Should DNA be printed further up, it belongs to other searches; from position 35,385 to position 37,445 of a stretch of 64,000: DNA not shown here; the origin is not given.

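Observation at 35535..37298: Secreted NPP-type phosphodiesterase fused to four hemopexin-like repeats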

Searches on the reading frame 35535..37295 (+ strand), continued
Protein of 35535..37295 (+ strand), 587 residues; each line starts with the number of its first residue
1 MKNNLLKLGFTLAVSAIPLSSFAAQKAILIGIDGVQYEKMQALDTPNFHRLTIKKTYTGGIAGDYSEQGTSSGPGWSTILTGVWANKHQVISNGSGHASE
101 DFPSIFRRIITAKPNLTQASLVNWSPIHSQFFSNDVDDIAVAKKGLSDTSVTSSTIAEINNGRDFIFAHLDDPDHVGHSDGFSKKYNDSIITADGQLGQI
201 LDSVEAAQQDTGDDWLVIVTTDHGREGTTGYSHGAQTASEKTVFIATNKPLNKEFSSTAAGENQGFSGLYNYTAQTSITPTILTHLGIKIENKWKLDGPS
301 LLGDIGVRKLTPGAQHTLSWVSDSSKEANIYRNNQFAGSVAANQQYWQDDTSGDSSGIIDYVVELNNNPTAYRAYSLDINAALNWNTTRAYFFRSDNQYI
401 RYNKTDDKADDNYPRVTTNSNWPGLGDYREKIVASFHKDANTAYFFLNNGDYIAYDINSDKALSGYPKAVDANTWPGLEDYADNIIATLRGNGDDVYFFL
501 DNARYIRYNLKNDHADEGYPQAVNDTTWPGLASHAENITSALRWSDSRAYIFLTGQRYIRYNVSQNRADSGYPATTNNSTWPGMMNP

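Call 6: find_homologous_proteins(query=window:35535-37295:+, max_evalue=0.001)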
Query window:35535-37295:+ (587 aa): 239 proteins with E <= 0.001 among 8000 candidates; the best 120 are listed.
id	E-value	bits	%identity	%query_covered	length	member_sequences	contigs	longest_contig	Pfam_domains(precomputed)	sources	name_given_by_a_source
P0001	0.0e+0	1343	100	100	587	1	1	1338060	PF01676.24,PF01663.28,PF00045.25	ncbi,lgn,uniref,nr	ncbi:type I phosphodiesterase/nucleotide pyrophosphatase [Sinobacterium caligoides]|uniref:Type I ph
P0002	6.1e-231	786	57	100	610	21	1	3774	PF01676.24,PF01663.28,PF00045.25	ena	-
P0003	4.4e-228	777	59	96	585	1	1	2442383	PF01676.24,PF01663.28,PF00045.25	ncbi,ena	-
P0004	1.3e-219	749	57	100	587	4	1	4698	PF01676.24,PF01663.28,PF00045.25,PF00884.29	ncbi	-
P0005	5.4e-217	740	56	100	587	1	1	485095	PF01676.24,PF01663.28,PF00045.25,PF00884.29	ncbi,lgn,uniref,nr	ncbi:alkaline phosphatase family protein [Litoribrevibacter albus]|uniref:Metalloenzyme domain-conta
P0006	5.4e-209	714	56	99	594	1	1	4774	PF01676.24,PF01663.28,PF00045.25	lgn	-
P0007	6.6e-205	700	55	96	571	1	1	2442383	PF01676.24,PF01663.28,PF00045.25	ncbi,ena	-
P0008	4.0e-203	694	54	99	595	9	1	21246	PF01676.24,PF01663.28,PF00045.25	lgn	-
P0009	5.6e-203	694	51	100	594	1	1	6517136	PF01676.24,PF01663.28,PF00045.25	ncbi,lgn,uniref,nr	ncbi:alkaline phosphatase family protein [Endozoicomonas euniceicola]|uniref:Alkaline phosphatase fa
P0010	1.6e-202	692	54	99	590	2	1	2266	PF01676.24,PF01663.28,PF00045.25,PF00884.29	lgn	-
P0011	1.4e-200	686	52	99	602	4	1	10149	PF01676.24,PF01663.28,PF00045.25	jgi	-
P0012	1.3e-199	683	52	99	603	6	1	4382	PF01676.24,PF01663.28,PF00045.25,PF00884.29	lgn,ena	-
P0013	2.6e-199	682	54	99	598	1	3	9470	PF01676.24,PF01663.28,PF00045.25,PF00884.29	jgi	jgi:hypothetical protein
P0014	4.0e-197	675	52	99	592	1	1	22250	PF01676.24,PF01663.28,PF00045.25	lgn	-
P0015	4.2e-197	675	52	99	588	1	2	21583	PF01676.24,PF01663.28,PF00045.25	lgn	-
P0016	1.0e-196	673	51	96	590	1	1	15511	PF01676.24,PF01663.28,PF00045.25,PF00884.29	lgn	-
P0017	3.2e-196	672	51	99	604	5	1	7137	PF01676.24,PF01663.28,PF00045.25,PF00884.29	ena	-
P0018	1.7e-195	669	50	100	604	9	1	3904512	PF01676.24,PF01663.28,PF00045.25,PF00884.29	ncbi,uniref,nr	ncbi:alkaline phosphatase family protein [Bacterioplanoides sp. SCSIO 12839]|uniref:alkaline phospha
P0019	2.7e-195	669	52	97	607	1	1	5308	PF01676.24,PF01663.28,PF00045.25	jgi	jgi:hypothetical protein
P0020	6.5e-195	667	52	99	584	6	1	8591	PF01676.24,PF01663.28,PF00045.25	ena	-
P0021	7.4e-195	667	52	99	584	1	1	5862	PF01676.24,PF01663.28,PF00045.25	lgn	-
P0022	8.9e-195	667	51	98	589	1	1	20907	PF01676.24,PF01663.28,PF00045.25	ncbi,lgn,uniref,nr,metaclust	ncbi:alkaline phosphatase family protein [Hahella ganghwensis]|uniref:alkaline phosphatase family pr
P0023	2.0e-194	666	51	98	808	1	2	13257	PF01676.24,PF01663.28,PF00045.25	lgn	-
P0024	2.0e-194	666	51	100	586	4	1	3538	PF01676.24,PF01663.28,PF00045.25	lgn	-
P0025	7.2e-194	664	51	96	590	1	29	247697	PF01676.24,PF01663.28,PF00045.25,PF00884.29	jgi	jgi:hypothetical protein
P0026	1.9e-193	662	53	97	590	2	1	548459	PF01676.24,PF01663.28,PF00045.25,PF00884.29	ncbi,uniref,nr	ncbi:hemopexin repeat-containing protein [Chitinimonas viridis]|uniref:Hemopexin repeat-containing p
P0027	2.3e-193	662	51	99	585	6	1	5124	PF01676.24,PF01663.28,PF00045.25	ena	-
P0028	5.5e-193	661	51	100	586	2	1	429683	PF01676.24,PF01663.28,PF00045.25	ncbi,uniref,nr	ncbi:hemopexin repeat-containing protein [Microbulbifer sp. CAU 1566]|uniref:alkaline phosphatase fa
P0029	6.6e-193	661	53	96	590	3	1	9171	PF01676.24,PF01663.28,PF00045.25,PF00884.29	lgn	-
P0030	1.5e-192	660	52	97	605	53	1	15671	PF01676.24,PF01663.28,PF00045.25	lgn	-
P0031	2.1e-192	659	51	99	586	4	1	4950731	PF01676.24,PF01663.28,PF00045.25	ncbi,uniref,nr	ncbi:alkaline phosphatase family protein [Microbulbifer sp. GL-2]|uniref:hemopexin repeat-containing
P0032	7.1e-192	657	52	98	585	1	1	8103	PF01676.24,PF01663.28,PF00045.25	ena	-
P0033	1.4e-191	656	50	98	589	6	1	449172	PF01676.24,PF01663.28,PF00045.25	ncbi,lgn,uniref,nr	ncbi:hemopexin repeat-containing protein [Hahella sp. CR1]|uniref:hemopexin repeat-containing protei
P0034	1.5e-191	656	51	98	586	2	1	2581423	PF01676.24,PF01663.28,PF00045.25,PF00884.29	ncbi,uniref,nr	ncbi:alkaline phosphatase family protein [Microbulbifer pacificus]|uniref:alkaline phosphatase famil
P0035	1.0e-190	653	52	96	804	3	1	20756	PF01676.24,PF01663.28,PF00045.25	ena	-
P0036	3.1e-189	649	51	99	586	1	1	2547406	PF01676.24,PF01663.28,PF00045.25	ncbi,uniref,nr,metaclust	ncbi:alkaline phosphatase family protein [Microbulbifer sp. Q7]|uniref:alkaline phosphatase family p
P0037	3.7e-189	648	52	100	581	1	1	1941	PF01676.24,PF01663.28,PF00045.25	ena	-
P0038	3.9e-189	648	51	97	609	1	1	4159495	PF01676.24,PF01663.28,PF00045.25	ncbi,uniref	ncbi:hemopexin repeat-containing protein [Thalassolituus sp. LLYu03]|uniref:hemopexin repeat-contain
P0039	4.2e-189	648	51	97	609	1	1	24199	PF01676.24,PF01663.28,PF00045.25,PF00884.29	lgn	-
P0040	5.2e-189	648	51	96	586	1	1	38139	PF01676.24,PF01663.28,PF00045.25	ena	-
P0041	9.9e-189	647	53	95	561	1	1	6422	PF01676.24,PF01663.28,PF00045.25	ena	-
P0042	1.9e-188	646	51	97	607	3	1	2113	PF01676.24,PF01663.28,PF00045.25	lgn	-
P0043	2.8e-188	645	50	99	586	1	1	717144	PF01676.24,PF01663.28,PF00045.25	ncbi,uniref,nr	ncbi:alkaline phosphatase family protein [Microbulbifer variabilis]|uniref:alkaline phosphatase fami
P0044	5.2e-188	645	49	98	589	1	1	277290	PF01676.24,PF01663.28,PF00045.25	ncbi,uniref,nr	ncbi:hypothetical protein BTA51_13845 [Hahella sp. CCB-MM4]|uniref:hemopexin repeat-containing prote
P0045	5.8e-188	644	50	100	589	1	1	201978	PF01676.24,PF01663.28,PF00045.25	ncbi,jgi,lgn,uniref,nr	ncbi:phosphoglycerate mutase [Andreprevotia lacus DSM 23236]|jgi:hypothetical protein|uniref:Phospho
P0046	6.9e-188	644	50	98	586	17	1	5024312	PF01676.24,PF01663.28,PF00045.25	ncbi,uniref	ncbi:hemopexin repeat-containing protein [Microbulbifer sp. SSSA007]|uniref:hemopexin repeat-contain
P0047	2.3e-187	642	51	100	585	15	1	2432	PF01676.24,PF01663.28,PF00045.25,PF00884.29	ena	-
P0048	6.2e-187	641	51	96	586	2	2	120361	PF01676.24,PF01663.28,PF00045.25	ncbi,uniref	ncbi:alkaline phosphatase family protein [Microbulbifer echini]|uniref:Alkaline phosphatase family p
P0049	1.4e-186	640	51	96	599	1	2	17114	PF01676.24,PF01663.28,PF00045.25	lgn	-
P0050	6.0e-186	638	48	99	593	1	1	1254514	PF01676.24,PF01663.28,PF00045.25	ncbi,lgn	-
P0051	6.1e-186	638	51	99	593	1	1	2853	PF01676.24,PF01663.28,PF00045.25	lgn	-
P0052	7.1e-186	637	52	96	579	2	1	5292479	PF01676.24,PF01663.28,PF00045.25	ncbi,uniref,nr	ncbi:alkaline phosphatase family protein [Chitinimonas arctica]|uniref:alkaline phosphatase family p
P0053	3.5e-185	635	49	98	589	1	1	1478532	PF01676.24,PF01663.28,PF00045.25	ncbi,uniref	ncbi:hemopexin repeat-containing protein [Litoribacillus peritrichatus]|uniref:Metalloenzyme domain-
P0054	4.6e-185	635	50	97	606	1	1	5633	PF01676.24,PF01663.28,PF00045.25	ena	-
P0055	7.0e-185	634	51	96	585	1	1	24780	PF01676.24,PF01663.28,PF00045.25,PF00884.29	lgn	-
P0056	9.3e-185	634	50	96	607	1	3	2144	PF01676.24,PF01663.28,PF00045.25,PF00884.29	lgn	-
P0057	1.6e-184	633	50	99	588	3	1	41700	PF01676.24,PF01663.28,PF00045.25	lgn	-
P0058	1.7e-184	633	50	97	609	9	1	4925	PF01676.24,PF01663.28,PF00045.25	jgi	jgi:hypothetical protein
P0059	5.1e-184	631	50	96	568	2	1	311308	PF01676.24,PF01663.28,PF00045.25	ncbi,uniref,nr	ncbi:alkaline phosphatase family protein [Andreprevotia sp. IGB-42]|uniref:alkaline phosphatase fami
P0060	8.6e-184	631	50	96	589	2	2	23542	PF01676.24,PF01663.28,PF00045.25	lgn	-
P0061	1.1e-182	627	48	100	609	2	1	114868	PF01676.24,PF01663.28,PF00045.25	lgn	-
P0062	1.7e-182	626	49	99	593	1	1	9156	PF01676.24,PF01663.28,PF00045.25,PF00884.29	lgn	-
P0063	1.9e-181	623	50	98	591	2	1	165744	PF01676.24,PF01663.28,PF00045.25,PF00884.29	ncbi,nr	ncbi:MAG: alkaline phosphatase family protein [Oleispira sp.]|nr:alkaline phosphatase family protein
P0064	1.3e-180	620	49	99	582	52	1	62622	PF01676.24,PF01663.28,PF00045.25,PF00884.29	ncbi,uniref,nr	ncbi:hypothetical protein EXT48_18355 [Pseudoalteromonas sp. CO348]|uniref:hemopexin repeat-containi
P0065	1.7e-180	620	50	96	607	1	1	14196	PF01676.24,PF01663.28,PF00045.25,PF00884.29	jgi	jgi:hypothetical protein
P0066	2.7e-180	619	50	96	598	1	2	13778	PF01676.24,PF01663.28,PF00045.25,PF00884.29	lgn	-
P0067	3.6e-177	609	49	99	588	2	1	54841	PF01676.24,PF01663.28,PF00045.25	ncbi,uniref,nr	ncbi:alkaline phosphatase family protein [Parachitinimonas caeni]|uniref:Alkaline phosphatase family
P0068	1.6e-175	603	48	99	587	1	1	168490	PF01676.24,PF01663.28,PF00045.25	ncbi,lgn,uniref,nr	ncbi:hypothetical protein HNQ59_001787 [Chitinivorax tropicus]|uniref:Metalloenzyme domain-containin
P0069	1.9e-175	603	48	99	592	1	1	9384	PF01676.24,PF01663.28,PF00045.25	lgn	-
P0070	7.8e-174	598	47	99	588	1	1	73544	PF01676.24,PF01663.28,PF00045.25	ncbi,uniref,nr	ncbi:alkaline phosphatase family protein [Chitinivorax sp. B]|uniref:alkaline phosphatase family pro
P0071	1.3e-173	597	47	99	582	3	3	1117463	PF01676.24,PF01663.28,PF00045.25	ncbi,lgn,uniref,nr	ncbi:alkaline phosphatase family protein [Pseudoalteromonas sp. McH1-7]|uniref:alkaline phosphatase 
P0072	1.5e-173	597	49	96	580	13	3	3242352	PF01676.24,PF01663.28,PF00045.25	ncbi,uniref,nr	ncbi:hemopexin repeat-containing protein [Vibrio proteolyticus]|uniref:Metalloenzyme domain-containi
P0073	1.7e-173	597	47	99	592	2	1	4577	PF01676.24,PF01663.28,PF00045.25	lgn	-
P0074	2.5e-173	596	47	99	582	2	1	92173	PF01676.24,PF01663.28,PF00045.25,PF00884.29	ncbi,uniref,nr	ncbi:alkaline phosphatase family protein [Pseudoalteromonas piscicida]|uniref:Metalloenzyme domain-c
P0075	9.2e-173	594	46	99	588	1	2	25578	PF01676.24,PF01663.28,PF00045.25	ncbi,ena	-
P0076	2.4e-172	593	47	100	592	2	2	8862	PF01676.24,PF01663.28,PF00045.25,PF00884.29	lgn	-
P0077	2.1e-171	590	46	99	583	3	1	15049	PF01676.24,PF01663.28,PF00045.25,PF00884.29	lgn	-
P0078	3.8e-171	589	46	99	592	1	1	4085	PF01676.24,PF01663.28,PF00045.25,PF00884.29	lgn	-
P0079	1.9e-164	567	47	96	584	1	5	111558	PF01676.24,PF01663.28,PF00045.25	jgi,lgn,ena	jgi:hypothetical protein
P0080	7.6e-164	565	46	97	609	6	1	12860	PF01676.24,PF01663.28,PF00045.25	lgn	-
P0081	9.3e-160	551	47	96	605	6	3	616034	PF01676.24,PF01663.28,PF00045.25,PF00884.29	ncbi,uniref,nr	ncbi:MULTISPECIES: alkaline phosphatase family protein [unclassified Tenacibaculum]|uniref:alkaline 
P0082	1.1e-159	551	46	97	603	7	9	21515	PF01676.24,PF01663.28,PF00045.25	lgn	-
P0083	3.8e-159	549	45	100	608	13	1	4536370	PF01676.24,PF01663.28,PF00045.25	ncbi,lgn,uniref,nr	ncbi:hypothetical protein CXF68_13445 [Tenacibaculum sp. Bg11-29]|uniref:hemopexin repeat-containing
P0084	3.3e-157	543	46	97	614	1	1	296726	PF01676.24,PF01663.28,PF00045.25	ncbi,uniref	ncbi:alkaline phosphatase family protein [Limibacter armeniacum]|uniref:alkaline phosphatase family 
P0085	6.8e-157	542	45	96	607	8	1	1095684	PF01676.24,PF01663.28,PF00045.25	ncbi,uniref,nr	ncbi:hemopexin repeat-containing protein [Aquimarina megaterium]|uniref:hemopexin repeat-containing 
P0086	1.1e-156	541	48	96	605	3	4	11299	PF01676.24,PF01663.28,PF00045.25,PF00884.29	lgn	-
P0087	1.0e-155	538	47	95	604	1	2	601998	PF01676.24,PF01663.28,PF00045.25,PF00884.29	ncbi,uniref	ncbi:hemopexin repeat-containing protein [Tenacibaculum sp.]|uniref:hemopexin repeat-containing prot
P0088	1.8e-155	537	45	97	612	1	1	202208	PF01676.24,PF01663.28,PF00045.25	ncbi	-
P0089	2.0e-155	537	45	99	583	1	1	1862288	PF01676.24,PF01663.28,PF00045.25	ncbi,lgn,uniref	ncbi:hemopexin repeat-containing protein [Parasalinivibrio latis]|uniref:hemopexin repeat-containing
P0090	3.5e-155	536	45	97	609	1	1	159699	PF01676.24,PF01663.28,PF00045.25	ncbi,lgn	-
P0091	5.1e-155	536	46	95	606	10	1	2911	PF01676.24,PF01663.28,PF00045.25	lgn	-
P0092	3.5e-154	533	51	86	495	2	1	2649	PF01676.24,PF01663.28,PF00045.25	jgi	jgi:hypothetical protein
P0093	5.1e-154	532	45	96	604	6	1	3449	PF01676.24,PF01663.28,PF00045.25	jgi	jgi:hypothetical protein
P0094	1.6e-153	531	46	95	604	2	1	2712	PF01676.24,PF01663.28,PF00045.25,PF00884.29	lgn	-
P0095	1.2e-152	528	45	96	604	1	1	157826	PF01676.24,PF01663.28,PF00045.25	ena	-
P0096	1.7e-152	527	46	96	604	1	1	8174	PF01676.24,PF01663.28,PF00045.25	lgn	-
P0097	1.1e-151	525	45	96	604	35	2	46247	PF01676.24,PF01663.28,PF00045.25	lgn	-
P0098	1.5e-151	524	44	98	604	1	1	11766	PF01676.24,PF01663.28,PF00045.25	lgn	-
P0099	1.9e-151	524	45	96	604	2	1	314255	PF01676.24,PF01663.28,PF00045.25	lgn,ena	-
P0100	3.8e-150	519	45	95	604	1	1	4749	PF01676.24,PF01663.28,PF00045.25,PF00884.29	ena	-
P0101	3.8e-150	519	45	96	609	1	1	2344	PF01676.24,PF01663.28,PF00045.25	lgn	-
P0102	3.2e-149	516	45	96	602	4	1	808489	PF01676.24,PF01663.28,PF00045.25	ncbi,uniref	ncbi:hemopexin repeat-containing protein [Pseudotenacibaculum haliotis]|uniref:Hemopexin repeat-cont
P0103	1.2e-148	515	45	95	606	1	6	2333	PF01676.24,PF01663.28,PF00045.25,PF00884.29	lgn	-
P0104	3.2e-148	513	44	95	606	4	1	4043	PF01676.24,PF01663.28,PF00045.25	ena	-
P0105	7.7e-147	509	42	95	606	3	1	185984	PF01676.24,PF01663.28,PF00045.25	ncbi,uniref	ncbi:Metalloenzyme domain-containing protein [Tenacibaculum sp. 190524A02b]|uniref:Metalloenzyme dom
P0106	1.3e-146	508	43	97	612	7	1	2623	PF01676.24,PF01663.28,PF00045.25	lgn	-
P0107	6.9e-146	505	43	96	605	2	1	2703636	PF01676.24,PF01663.28,PF00045.25,PF00884.29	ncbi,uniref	ncbi:hemopexin repeat-containing protein [Tenacibaculum salmonis]|uniref:hemopexin repeat-containing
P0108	1.2e-145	505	44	96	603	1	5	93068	PF01676.24,PF01663.28,PF00045.25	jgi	-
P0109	1.0e-143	498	41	96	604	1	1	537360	PF01676.24,PF01663.28,PF00045.25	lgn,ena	-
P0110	2.5e-143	497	41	98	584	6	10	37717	PF01676.24,PF01663.28,PF00045.25,PF00884.29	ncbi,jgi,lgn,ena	jgi:hypothetical protein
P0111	2.0e-141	491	41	99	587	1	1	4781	PF01676.24,PF01663.28,PF00045.25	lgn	-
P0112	3.4e-141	490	42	99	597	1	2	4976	PF01676.24,PF01663.28,PF00045.25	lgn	-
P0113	6.1e-141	489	42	99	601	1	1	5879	PF01676.24,PF01663.28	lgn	-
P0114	8.6e-140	485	40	96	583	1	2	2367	PF01676.24,PF01663.28,PF00045.25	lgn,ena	-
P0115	9.0e-140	485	42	96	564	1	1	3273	PF01676.24,PF01663.28,PF00045.25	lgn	-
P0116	4.4e-138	480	41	98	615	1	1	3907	PF01676.24,PF01663.28,PF00045.25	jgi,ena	-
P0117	1.6e-137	478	42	98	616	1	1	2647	PF01676.24,PF01663.28,PF00045.25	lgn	-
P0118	9.8e-137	475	41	94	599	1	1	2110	PF01676.24,PF01663.28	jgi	-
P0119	2.2e-132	461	38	96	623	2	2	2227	PF01676.24,PF01663.28,PF00045.25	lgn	-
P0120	1.9e-131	458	44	87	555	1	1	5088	PF01676.24,PF01663.28,PF00045.25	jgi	-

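Call 14: find_encoding_contigs(protein=P0031, flank=8000, max_places=2)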
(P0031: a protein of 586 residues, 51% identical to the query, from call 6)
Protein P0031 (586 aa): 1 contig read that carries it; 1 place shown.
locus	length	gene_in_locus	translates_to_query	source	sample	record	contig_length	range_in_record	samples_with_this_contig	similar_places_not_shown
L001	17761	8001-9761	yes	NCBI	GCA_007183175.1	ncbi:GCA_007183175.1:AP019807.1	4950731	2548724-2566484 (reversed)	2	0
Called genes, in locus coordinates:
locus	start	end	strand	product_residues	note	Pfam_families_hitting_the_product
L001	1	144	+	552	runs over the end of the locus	PF18158:AidB_N, PF02770:Acyl-CoA_dh_M, PF00441:Acyl-CoA_dh_1, PF08028:Acyl-CoA_dh_2 (weak)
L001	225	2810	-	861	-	PF07715:Plug, PF00593:TonB_dep_Rec_b-barrel, PF14905:OMP_b-brl_3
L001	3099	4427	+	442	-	PF18943:DUF5690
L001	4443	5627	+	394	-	PF01266:DAO, PF03486:HI0933_like (faint)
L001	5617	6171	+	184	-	PF01966:HD, PF08668:HDOD (faint)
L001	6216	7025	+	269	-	PF00702:Hydrolase, PF13419:HAD_2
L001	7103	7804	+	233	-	PF00392:GntR, PF07702:UTRA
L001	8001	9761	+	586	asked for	PF01676:Metalloenzyme, PF01663:Phosphodiest (weak), PF00045:Hemopexin (faint)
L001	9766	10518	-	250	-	PF00106:adh_short, PF13561:adh_short_C2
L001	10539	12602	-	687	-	PF01276:OKR_DC_1, PF00266:Aminotran_5 (weak), PF01212:Beta_elim_lyase (weak), PF03711:OKR_DC_1_C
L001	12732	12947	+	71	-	-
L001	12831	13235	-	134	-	PF00293:NUDIX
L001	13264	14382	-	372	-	PF02253:PLA1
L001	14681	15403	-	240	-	-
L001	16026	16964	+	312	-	-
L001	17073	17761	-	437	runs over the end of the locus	PF07992:Pyr_redox_2 (weak), PF13434:Lys_Orn_oxgnase, PF13454:NAD_binding_9 (faint), PF13738:Pyr_redox_3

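Call 15: find_encoding_contigs(protein=P0052, flank=8000, max_places=2)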
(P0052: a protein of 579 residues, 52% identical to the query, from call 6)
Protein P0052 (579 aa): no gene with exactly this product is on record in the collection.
